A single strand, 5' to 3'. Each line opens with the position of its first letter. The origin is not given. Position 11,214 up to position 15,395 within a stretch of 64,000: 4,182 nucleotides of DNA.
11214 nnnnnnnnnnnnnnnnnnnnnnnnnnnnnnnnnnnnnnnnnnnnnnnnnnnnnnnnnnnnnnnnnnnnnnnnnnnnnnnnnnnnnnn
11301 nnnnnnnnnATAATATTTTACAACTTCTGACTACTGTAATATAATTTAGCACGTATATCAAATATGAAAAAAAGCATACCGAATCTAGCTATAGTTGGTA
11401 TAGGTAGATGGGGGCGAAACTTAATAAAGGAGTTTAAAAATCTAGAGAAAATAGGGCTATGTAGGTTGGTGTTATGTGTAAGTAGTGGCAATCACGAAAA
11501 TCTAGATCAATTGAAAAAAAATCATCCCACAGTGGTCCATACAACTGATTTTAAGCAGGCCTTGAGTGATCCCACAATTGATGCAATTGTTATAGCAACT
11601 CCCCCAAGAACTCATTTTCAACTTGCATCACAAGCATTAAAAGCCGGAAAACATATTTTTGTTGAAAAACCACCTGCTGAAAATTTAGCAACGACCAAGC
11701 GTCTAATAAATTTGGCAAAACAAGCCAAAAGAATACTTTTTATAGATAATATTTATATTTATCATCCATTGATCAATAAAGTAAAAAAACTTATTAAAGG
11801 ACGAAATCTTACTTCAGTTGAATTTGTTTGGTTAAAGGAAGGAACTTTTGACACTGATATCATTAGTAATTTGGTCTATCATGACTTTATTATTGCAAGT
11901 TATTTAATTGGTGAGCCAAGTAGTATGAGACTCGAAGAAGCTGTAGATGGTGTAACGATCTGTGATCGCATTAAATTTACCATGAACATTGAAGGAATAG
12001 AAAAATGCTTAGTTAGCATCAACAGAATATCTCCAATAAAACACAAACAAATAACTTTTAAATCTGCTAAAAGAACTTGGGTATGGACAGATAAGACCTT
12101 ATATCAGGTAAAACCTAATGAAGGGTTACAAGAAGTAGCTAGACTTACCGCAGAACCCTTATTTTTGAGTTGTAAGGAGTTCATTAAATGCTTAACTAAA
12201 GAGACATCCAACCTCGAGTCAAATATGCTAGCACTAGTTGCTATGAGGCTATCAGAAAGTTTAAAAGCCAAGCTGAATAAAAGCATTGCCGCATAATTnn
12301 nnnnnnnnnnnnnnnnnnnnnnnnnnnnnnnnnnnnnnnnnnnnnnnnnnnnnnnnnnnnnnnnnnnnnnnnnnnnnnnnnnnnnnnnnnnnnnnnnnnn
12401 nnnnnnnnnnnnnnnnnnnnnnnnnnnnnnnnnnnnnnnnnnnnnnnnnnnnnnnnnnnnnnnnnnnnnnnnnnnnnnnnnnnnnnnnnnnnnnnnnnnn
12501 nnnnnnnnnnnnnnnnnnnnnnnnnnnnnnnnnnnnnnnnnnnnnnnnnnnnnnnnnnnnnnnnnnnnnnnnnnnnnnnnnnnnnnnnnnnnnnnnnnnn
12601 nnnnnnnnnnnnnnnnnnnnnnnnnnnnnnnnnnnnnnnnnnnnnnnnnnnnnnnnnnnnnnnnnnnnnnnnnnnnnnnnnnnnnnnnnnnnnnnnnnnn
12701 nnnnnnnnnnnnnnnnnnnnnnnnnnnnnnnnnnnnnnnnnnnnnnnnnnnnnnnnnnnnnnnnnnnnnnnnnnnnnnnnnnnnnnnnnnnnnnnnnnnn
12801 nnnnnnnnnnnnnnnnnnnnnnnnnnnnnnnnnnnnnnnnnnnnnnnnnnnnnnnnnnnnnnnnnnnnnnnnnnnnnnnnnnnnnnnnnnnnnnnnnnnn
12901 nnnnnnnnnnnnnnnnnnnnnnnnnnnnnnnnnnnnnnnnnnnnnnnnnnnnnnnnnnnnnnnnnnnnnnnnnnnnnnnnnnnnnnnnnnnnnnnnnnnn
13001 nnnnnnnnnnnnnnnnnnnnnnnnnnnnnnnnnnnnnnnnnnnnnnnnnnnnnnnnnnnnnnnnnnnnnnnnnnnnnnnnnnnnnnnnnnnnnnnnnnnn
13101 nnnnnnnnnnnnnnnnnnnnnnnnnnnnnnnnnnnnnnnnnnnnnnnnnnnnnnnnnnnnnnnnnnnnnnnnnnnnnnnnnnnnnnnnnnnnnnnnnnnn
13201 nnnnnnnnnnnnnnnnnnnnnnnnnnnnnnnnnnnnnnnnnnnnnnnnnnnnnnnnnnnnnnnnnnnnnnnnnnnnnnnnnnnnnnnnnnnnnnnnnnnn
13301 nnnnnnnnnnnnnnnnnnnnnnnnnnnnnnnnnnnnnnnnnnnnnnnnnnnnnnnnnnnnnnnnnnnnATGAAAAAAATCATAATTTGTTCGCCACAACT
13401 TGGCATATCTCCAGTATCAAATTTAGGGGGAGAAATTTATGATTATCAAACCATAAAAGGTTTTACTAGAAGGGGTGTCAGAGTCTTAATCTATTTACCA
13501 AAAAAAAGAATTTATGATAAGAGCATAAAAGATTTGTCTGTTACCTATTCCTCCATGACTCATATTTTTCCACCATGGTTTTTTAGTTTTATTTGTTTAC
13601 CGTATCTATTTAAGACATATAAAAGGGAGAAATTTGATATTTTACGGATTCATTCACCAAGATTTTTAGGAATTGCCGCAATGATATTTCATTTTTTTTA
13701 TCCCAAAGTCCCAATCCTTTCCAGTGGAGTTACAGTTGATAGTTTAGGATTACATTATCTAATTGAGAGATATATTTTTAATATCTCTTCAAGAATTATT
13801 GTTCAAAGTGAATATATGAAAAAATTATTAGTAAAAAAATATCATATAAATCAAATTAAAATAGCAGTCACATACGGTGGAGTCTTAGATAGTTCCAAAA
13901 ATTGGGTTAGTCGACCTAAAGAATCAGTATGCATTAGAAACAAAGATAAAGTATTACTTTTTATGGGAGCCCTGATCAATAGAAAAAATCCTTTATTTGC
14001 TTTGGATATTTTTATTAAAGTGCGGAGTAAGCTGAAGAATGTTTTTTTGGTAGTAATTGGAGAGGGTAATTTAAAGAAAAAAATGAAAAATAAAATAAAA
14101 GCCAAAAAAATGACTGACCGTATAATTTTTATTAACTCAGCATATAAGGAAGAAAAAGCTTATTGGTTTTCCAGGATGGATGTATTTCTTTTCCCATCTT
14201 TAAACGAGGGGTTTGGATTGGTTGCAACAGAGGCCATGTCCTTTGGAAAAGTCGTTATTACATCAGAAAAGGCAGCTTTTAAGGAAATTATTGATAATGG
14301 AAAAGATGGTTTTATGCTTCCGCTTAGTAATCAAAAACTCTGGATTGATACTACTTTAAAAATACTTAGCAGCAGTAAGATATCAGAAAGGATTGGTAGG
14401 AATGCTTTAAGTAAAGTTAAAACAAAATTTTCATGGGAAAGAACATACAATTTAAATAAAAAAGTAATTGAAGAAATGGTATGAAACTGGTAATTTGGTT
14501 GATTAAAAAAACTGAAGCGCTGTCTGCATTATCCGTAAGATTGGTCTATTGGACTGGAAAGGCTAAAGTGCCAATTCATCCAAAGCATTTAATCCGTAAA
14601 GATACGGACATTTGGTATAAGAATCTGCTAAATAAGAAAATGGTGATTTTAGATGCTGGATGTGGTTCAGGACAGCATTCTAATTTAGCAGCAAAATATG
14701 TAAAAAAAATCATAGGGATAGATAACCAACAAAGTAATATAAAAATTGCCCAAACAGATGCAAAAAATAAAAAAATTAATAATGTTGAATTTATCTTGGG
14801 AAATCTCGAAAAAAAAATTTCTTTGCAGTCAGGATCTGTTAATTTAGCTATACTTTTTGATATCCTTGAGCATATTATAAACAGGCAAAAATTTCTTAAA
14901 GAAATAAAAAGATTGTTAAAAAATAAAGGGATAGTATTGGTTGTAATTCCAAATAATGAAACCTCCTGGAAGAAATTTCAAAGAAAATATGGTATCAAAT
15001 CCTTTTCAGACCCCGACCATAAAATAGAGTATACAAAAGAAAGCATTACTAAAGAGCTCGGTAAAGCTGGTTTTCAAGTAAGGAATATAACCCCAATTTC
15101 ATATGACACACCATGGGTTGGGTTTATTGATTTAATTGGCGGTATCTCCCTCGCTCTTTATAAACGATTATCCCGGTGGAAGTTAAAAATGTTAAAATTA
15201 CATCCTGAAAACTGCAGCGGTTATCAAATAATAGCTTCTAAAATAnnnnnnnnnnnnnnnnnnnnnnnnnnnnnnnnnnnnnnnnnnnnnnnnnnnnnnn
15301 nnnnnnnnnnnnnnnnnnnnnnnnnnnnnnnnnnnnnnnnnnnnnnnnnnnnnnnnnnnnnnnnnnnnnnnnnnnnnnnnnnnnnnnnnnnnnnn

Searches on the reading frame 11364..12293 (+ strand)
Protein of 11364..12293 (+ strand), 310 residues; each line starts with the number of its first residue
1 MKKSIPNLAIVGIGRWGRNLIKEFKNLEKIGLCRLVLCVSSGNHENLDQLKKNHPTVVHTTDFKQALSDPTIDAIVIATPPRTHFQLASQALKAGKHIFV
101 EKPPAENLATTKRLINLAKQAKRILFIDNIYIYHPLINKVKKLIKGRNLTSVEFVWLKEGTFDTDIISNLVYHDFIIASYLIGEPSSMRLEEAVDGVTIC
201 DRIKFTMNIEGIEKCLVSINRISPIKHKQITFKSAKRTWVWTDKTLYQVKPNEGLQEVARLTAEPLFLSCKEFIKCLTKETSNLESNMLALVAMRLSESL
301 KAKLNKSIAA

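Call 17: search_protein_families(library=pfam, proteins=[window:11364-12293:+], max_evalue=0.0001)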
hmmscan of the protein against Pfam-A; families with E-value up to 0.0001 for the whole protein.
window:11364-12293:+ (310 aa): 2 families
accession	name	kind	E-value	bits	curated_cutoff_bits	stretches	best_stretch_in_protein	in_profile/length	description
PF01408.29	GFO_IDH_MocA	-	4.9e-23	82.5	24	1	7-127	2-118/120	Oxidoreductase family, NAD-binding Rossmann fold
PF03447.22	NAD_binding_3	-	3.7e-05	24.9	24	1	12-126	1-114/116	Homoserine dehydrogenase, NAD binding domain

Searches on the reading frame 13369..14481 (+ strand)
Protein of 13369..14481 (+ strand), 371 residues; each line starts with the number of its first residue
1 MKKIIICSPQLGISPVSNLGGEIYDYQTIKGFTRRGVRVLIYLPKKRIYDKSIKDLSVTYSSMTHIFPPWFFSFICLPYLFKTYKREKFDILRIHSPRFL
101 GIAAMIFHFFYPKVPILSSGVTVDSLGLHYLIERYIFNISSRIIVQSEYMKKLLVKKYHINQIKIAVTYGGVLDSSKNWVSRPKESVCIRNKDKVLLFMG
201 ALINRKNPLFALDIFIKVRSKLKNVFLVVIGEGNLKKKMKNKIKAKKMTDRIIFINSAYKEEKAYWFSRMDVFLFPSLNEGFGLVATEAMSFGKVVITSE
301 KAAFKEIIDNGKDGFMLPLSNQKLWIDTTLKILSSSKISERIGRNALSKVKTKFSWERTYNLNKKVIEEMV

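Call 17: search_protein_families(library=pfam, proteins=[window:13369-14481:+], max_evalue=0.0001)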
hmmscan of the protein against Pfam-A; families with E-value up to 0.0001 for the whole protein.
window:13369-14481:+ (371 aa): 4 families
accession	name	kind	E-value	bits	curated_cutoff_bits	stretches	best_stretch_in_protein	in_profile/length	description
PF00534.26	Glycos_transf_1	-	1.6e-33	116.1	26.4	1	189-346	11-169/172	Glycosyl transferases group 1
PF13692.12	Glyco_trans_1_4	-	5.2e-27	95.3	27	1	194-334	2-141/142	Glycosyl transferases group 1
PF13439.12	Glyco_transf_4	-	4.7e-12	46.7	28.5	1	20-172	3-166/170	Glycosyltransferase Family 4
PF20706.3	GT4-conflict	-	2.1e-05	24.2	26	1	267-309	279-321/385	Family 4 Glycosyltransferase in conflict systems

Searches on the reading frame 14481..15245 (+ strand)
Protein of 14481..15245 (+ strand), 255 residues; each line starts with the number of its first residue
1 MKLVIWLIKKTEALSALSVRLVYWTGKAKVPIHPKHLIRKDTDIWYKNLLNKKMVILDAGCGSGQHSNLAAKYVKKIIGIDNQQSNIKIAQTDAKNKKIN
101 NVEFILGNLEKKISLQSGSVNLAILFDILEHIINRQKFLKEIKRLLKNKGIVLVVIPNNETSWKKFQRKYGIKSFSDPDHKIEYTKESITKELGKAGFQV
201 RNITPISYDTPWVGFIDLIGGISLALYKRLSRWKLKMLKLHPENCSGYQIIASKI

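Call 17: search_protein_families(library=pfam, proteins=[window:14481-15245:+], max_evalue=0.0001)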
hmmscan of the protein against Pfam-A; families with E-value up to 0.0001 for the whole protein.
window:14481-15245:+ (255 aa): 13 families
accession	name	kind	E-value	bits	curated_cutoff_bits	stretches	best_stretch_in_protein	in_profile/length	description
PF13847.12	Methyltransf_31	-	1.2e-23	83.8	27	1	51-160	2-115/145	Methyltransferase domain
PF08241.18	Methyltransf_11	-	2.3e-19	70.2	21.2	1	57-153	1-94/95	Methyltransferase domain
PF13649.12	Methyltransf_25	-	6.6e-17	62.4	27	1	56-150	1-97/97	Methyltransferase domain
PF13489.12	Methyltransf_23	-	4.1e-15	56.3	27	1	50-201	20-162/164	Methyltransferase domain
PF08242.18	Methyltransf_12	-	6.9e-10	40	30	1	57-151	1-97/98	Methyltransferase domain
PF01209.24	Ubie_methyltran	-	1.6e-07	31.4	20.1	1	53-155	48-152/233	ubiE/COQ5 methyltransferase family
PF06325.19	PrmA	-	8.8e-07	29.1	22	1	45-153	154-257/296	Ribosomal protein L11 methyltransferase (PrmA)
PF24675.1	NpmA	-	1.5e-05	24.8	60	1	35-208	6-185/214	16S rRNA (adenine(1408)-N(1))-methyltransferase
PF02390.23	Methyltransf_4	-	2.1e-05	24.5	24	0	53-111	2-62/173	Putative methyltransferase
PF01135.25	PCMT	-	2.6e-05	24.5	20.3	1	50-108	71-132/210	Protein-L-isoaspartate(D-aspartate) O-methyltransferase (PCMT)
PF09445.16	Methyltransf_15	-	3.4e-05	23.9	22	1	55-132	3-61/165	RNA cap guanine-N2 methyltransferase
PF05175.20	MTS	-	5.9e-05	23.2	23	0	47-160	25-144/170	Methyltransferase small domain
PF02353.26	CMAS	-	9.4e-05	22.3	27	0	45-201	55-213/273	Mycolic acid cyclopropane synthetase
